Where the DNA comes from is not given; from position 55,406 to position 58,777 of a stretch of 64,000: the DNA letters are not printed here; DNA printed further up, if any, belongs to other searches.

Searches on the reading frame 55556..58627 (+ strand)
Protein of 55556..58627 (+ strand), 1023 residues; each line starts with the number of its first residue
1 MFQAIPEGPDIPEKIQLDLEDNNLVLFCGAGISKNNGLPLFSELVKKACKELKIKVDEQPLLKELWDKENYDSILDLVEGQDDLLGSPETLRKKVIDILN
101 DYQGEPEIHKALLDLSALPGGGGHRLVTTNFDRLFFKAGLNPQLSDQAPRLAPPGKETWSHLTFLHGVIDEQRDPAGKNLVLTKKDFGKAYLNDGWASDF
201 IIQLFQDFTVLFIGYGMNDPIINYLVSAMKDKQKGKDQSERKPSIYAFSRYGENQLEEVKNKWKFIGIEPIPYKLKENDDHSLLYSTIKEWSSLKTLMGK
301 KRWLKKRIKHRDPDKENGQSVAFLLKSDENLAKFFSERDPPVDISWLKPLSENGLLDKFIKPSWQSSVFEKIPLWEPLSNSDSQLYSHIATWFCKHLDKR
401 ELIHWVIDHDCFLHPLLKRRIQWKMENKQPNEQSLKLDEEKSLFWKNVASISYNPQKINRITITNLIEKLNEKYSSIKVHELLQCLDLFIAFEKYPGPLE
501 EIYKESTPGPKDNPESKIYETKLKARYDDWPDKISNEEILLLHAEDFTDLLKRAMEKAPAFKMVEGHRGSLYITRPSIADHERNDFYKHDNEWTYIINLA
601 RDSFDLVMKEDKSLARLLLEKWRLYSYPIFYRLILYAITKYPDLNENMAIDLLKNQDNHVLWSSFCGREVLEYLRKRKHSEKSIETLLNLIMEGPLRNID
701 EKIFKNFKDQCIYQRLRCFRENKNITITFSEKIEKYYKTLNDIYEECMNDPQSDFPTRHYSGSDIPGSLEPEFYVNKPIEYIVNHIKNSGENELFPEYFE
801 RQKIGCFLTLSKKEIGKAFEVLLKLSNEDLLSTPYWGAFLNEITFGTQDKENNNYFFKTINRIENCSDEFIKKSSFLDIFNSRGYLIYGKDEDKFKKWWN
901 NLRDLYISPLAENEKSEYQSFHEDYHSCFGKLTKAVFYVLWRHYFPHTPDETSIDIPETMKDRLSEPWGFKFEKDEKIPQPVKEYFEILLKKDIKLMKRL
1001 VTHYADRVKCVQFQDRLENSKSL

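Call 21: search_protein_families(library=ncbifam, proteins=[window:55556-58627:+], max_evalue=0.00001)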
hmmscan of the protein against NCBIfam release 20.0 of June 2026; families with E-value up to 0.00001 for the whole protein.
window:55556-58627:+ (1023 aa): 1 family
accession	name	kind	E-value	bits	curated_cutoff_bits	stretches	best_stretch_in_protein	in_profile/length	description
NF041818.1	Dsr1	equivalog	3e-108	363.2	1400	2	3-354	2-358/1263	anti-phage defense-associated sirtuin Dsr1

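Call 83: search_protein_families(library=padloc, proteins=[window:55556-58627:+], max_evalue=0.001)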
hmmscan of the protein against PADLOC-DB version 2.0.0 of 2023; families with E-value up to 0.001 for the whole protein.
window:55556-58627:+ (1023 aa): 4 families
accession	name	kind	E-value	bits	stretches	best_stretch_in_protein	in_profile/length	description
PDLC04167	Dsr1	-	8.6e-106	353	1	4-698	3-711/1248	-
PDLC02183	Dsr1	-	2.3e-76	255.5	2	3-351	2-358/1275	-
PDLC00407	ThsA1|ThsA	-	6.3e-12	42.9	1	14-236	12-215/478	STALD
PDLC00409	ThsA1|ThsA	-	1.2e-11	42.5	1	14-239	13-219/242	STALD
